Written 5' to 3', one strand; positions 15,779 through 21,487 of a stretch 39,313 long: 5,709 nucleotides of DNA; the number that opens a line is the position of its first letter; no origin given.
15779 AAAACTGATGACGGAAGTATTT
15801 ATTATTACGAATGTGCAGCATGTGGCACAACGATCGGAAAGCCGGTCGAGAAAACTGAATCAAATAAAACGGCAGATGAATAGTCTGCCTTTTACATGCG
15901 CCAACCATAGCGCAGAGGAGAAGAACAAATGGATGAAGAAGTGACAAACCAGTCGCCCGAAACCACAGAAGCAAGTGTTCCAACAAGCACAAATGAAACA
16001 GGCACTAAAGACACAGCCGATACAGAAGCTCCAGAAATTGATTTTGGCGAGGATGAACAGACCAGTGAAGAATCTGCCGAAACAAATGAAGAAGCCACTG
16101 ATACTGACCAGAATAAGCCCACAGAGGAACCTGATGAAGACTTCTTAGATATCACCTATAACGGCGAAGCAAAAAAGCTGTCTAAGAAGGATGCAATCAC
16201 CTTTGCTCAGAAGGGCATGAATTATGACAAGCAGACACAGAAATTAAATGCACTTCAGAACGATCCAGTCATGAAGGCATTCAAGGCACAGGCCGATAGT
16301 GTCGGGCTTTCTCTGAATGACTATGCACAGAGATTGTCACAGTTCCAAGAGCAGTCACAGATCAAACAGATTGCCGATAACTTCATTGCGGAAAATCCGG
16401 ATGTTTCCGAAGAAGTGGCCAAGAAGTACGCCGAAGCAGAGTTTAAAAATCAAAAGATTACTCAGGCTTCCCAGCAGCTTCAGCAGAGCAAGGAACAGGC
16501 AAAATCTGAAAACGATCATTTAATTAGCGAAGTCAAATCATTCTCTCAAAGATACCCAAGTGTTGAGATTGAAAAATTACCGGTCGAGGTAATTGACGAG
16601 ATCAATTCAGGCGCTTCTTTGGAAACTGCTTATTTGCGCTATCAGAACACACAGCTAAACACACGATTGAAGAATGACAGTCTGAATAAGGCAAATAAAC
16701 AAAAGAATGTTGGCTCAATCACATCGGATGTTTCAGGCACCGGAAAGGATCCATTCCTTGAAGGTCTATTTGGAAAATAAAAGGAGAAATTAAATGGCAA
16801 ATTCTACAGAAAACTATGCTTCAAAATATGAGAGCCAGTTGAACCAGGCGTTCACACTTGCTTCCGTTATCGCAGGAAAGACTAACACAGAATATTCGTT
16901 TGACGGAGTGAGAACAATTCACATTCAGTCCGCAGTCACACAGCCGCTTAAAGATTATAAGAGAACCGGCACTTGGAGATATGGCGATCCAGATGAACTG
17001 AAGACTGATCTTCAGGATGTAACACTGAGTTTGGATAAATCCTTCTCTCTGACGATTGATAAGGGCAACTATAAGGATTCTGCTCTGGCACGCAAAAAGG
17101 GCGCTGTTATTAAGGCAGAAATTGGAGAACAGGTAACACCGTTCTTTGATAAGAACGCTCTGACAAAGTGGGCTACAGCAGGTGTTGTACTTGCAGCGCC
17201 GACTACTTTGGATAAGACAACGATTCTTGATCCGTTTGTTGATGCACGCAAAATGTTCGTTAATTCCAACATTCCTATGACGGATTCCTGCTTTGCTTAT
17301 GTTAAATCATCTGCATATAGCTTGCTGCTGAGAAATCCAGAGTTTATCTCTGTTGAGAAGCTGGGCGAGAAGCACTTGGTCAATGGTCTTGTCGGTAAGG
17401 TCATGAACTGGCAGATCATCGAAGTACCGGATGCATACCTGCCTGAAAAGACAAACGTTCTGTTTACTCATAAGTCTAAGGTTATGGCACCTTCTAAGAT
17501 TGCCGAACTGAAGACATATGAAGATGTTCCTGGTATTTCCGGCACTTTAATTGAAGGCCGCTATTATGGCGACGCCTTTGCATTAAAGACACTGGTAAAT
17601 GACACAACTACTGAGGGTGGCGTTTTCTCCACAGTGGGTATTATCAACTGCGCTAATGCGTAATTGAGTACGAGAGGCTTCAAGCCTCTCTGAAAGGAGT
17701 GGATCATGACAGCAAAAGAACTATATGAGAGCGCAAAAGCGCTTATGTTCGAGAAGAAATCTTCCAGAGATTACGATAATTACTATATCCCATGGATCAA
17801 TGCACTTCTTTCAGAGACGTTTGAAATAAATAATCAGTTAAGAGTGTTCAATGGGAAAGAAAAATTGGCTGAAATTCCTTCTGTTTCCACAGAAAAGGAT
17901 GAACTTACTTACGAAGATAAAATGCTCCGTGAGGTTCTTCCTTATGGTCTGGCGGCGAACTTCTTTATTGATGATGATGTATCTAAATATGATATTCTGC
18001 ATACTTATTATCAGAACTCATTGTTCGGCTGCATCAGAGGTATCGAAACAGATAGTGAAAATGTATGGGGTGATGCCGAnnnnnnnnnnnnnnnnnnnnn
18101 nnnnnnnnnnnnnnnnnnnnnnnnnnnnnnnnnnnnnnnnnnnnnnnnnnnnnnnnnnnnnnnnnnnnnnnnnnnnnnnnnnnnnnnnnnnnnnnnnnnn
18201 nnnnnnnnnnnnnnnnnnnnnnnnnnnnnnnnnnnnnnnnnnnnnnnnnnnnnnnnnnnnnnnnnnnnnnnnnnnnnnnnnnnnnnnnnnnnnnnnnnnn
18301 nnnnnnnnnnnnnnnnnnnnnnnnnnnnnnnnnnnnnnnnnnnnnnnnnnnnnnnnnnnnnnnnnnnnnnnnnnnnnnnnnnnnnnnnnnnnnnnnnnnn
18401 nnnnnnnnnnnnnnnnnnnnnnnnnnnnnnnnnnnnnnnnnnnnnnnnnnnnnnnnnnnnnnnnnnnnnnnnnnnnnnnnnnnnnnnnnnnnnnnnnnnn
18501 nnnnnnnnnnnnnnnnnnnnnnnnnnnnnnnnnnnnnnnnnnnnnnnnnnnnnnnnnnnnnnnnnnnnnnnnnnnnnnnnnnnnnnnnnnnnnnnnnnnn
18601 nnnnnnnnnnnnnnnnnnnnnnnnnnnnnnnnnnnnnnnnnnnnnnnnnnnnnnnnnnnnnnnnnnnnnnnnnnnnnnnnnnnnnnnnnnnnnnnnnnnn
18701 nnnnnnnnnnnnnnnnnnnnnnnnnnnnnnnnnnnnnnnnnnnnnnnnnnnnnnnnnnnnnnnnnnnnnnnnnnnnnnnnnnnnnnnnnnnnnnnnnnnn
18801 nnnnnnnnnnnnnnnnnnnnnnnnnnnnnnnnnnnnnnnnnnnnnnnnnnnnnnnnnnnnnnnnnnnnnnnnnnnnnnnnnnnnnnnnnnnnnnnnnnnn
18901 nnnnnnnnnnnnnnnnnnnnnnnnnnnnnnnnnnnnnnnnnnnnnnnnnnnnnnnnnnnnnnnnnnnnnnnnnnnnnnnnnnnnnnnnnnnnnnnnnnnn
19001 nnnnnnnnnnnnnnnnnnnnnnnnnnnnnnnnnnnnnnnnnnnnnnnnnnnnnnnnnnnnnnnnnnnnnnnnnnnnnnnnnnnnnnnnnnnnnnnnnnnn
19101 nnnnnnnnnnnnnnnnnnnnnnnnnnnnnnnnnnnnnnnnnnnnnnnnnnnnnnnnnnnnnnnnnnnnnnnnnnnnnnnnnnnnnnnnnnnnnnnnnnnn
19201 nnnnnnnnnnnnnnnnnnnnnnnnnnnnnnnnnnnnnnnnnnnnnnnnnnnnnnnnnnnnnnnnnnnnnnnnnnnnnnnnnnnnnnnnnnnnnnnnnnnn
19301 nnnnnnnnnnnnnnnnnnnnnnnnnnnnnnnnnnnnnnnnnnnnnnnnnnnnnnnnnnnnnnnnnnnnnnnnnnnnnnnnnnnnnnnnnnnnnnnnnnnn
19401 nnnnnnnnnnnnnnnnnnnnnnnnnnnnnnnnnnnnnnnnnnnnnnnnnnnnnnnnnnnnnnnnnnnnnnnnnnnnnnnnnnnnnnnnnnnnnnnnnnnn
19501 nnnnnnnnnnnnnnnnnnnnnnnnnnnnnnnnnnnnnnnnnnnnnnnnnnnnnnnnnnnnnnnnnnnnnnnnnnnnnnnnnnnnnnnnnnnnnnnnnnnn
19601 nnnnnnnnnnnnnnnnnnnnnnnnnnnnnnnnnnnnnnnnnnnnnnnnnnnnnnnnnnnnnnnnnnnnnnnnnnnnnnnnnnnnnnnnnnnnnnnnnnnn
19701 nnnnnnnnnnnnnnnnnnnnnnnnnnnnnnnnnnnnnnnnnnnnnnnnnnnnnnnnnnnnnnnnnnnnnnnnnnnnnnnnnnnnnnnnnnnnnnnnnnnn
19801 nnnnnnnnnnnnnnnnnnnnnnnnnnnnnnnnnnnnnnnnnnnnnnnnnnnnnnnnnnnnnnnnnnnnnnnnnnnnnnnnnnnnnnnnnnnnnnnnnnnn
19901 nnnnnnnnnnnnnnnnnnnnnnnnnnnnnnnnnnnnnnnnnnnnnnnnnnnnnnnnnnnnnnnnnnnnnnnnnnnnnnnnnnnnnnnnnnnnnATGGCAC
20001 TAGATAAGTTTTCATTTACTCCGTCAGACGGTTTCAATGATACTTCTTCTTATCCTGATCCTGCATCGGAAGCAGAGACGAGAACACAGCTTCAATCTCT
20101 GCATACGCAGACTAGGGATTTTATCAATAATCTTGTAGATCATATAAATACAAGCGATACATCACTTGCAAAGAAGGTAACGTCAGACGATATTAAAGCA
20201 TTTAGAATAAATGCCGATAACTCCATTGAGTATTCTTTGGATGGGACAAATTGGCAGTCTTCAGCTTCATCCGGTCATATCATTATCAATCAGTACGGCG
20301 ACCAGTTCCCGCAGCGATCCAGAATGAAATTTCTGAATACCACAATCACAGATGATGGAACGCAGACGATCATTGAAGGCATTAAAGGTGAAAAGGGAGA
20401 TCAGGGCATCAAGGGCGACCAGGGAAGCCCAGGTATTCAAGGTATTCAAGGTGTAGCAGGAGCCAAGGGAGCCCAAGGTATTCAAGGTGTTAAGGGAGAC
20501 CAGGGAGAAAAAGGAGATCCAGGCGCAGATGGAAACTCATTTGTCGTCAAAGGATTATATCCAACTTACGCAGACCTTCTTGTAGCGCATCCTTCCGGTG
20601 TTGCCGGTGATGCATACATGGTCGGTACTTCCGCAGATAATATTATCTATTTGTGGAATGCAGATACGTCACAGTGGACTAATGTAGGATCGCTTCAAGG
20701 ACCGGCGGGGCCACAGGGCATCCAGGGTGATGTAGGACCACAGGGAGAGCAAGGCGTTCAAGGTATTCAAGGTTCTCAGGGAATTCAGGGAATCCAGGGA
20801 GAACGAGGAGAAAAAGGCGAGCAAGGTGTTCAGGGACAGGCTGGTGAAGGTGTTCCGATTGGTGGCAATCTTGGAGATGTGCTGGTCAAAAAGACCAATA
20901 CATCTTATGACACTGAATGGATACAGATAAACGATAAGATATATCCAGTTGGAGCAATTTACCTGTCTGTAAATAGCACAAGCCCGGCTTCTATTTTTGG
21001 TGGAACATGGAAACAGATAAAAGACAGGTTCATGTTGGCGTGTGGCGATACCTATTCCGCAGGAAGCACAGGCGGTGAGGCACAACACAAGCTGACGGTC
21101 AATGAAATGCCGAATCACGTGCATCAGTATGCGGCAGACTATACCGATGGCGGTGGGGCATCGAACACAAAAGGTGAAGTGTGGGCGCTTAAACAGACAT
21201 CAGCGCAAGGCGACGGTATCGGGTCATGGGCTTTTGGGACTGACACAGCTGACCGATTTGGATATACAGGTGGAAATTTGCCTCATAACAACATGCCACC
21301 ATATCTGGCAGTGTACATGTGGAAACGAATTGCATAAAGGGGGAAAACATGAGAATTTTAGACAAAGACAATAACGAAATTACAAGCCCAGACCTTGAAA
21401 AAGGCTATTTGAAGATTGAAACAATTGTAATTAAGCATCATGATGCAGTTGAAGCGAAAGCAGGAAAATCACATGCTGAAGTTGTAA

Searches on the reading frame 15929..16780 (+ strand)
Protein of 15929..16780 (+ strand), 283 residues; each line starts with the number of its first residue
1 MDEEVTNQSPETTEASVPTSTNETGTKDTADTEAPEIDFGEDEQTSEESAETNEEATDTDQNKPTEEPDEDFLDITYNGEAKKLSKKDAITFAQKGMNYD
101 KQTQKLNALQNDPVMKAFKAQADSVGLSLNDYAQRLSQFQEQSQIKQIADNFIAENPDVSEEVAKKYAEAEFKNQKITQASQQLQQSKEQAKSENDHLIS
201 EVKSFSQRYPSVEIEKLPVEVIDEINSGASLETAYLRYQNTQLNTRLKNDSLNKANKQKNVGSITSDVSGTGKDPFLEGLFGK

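Call 81: search_protein_families(library=pfam, proteins=[window:15929-16780:+], max_evalue=0.001)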
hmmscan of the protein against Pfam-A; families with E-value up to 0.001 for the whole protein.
window:15929-16780:+ (283 aa): 0 families

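Call 82: search_protein_families(library=phrogs, proteins=[window:15929-16780:+], max_evalue=0.001)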
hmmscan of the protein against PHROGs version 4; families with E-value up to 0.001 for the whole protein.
window:15929-16780:+ (283 aa): 1 family
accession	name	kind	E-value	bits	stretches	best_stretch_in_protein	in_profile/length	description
phrog_14606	-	unknown function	9.1e-08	33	1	31-258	11-221/263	-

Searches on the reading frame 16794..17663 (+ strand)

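Call 81: search_protein_families(library=pfam, proteins=[window:16794-17663:+], max_evalue=0.001)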
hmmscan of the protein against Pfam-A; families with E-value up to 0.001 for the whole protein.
window:16794-17663:+ (289 aa): 1 family
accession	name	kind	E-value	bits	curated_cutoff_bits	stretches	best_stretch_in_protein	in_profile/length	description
PF19821.5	Phage_capsid_2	-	0.00018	21.3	25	1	113-225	128-231/293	Phage capsid protein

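Call 82: search_protein_families(library=phrogs, proteins=[window:16794-17663:+], max_evalue=0.001)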
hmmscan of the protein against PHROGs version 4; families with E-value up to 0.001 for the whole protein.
window:16794-17663:+ (289 aa): 2 families
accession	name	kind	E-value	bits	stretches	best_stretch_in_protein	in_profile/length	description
phrog_422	-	head and packaging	3.4e-29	103.2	1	5-266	4-283/297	major head protein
phrog_267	-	head and packaging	1.4e-18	68.3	1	11-232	44-283/410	major head protein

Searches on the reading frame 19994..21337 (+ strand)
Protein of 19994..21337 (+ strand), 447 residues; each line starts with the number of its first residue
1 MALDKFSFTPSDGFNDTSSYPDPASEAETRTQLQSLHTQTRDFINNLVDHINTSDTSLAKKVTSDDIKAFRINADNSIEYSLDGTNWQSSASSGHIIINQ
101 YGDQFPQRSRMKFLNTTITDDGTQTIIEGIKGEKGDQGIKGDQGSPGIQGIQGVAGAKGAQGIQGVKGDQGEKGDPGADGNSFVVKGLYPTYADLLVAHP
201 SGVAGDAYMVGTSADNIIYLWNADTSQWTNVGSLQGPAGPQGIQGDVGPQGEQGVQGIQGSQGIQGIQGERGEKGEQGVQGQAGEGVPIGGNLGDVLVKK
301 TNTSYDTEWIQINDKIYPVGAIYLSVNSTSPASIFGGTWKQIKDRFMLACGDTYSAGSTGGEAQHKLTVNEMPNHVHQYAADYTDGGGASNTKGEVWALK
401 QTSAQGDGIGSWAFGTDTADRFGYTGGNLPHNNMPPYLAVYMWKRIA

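Call 81: search_protein_families(library=pfam, proteins=[window:19994-21337:+], max_evalue=0.001)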
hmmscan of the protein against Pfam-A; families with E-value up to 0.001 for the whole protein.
window:19994-21337:+ (447 aa): 2 families
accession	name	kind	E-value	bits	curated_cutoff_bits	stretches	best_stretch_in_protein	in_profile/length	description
PF21939.1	Gp10_C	-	1.5e-20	75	27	1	314-446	3-139/139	Baseplate structural protein Gp10, C-terminal domain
PF01391.23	Collagen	-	1.7e-17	63.4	27.2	2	129-181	4-56/60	Collagen triple helix repeat (20 copies)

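Call 82: search_protein_families(library=phrogs, proteins=[window:19994-21337:+], max_evalue=0.001)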
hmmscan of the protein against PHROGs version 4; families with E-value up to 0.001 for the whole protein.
window:19994-21337:+ (447 aa): 53 families (the best 25 are shown)
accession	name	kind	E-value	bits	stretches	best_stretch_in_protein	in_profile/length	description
phrog_819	-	tail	3.8e-33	115.7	1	127-394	530-695/1024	tail protein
phrog_3904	-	tail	1.1e-26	94.4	1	140-263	767-889/1086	tail fiber protein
phrog_366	-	tail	1.1e-22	82.1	2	124-181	319-376/474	tail fiber protein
phrog_24267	-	unknown function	3.3e-21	77.1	1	252-447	96-266/266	-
phrog_6320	-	tail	1.1e-20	75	2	128-181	121-177/745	tail fiber protein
phrog_5073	-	tail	9e-20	72.2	2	235-285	293-352/519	tail fiber protein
phrog_5717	-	tail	1.2e-18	67.8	1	302-447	988-1150/1150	tail protein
phrog_8745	-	tail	2.1e-18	66.1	2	102-181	1378-1432/1803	tail fiber protein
phrog_26246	-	tail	1.1e-17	65.2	2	124-181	99-156/329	tail protein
phrog_6465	-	tail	1.5e-17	65.1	1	299-447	100-281/281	tail protein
phrog_38806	-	unknown function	5.5e-17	63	2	236-288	88-141/285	-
phrog_32123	-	unknown function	2e-16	60.4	2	128-181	223-276/532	-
phrog_4440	-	tail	2.6e-15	57.5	1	130-285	145-303/410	tail fiber protein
phrog_17587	-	tail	7.7e-15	55.4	2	235-342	359-475/641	tail fiber protein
phrog_35286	-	unknown function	3.2e-14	53.3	2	158-285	216-333/750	-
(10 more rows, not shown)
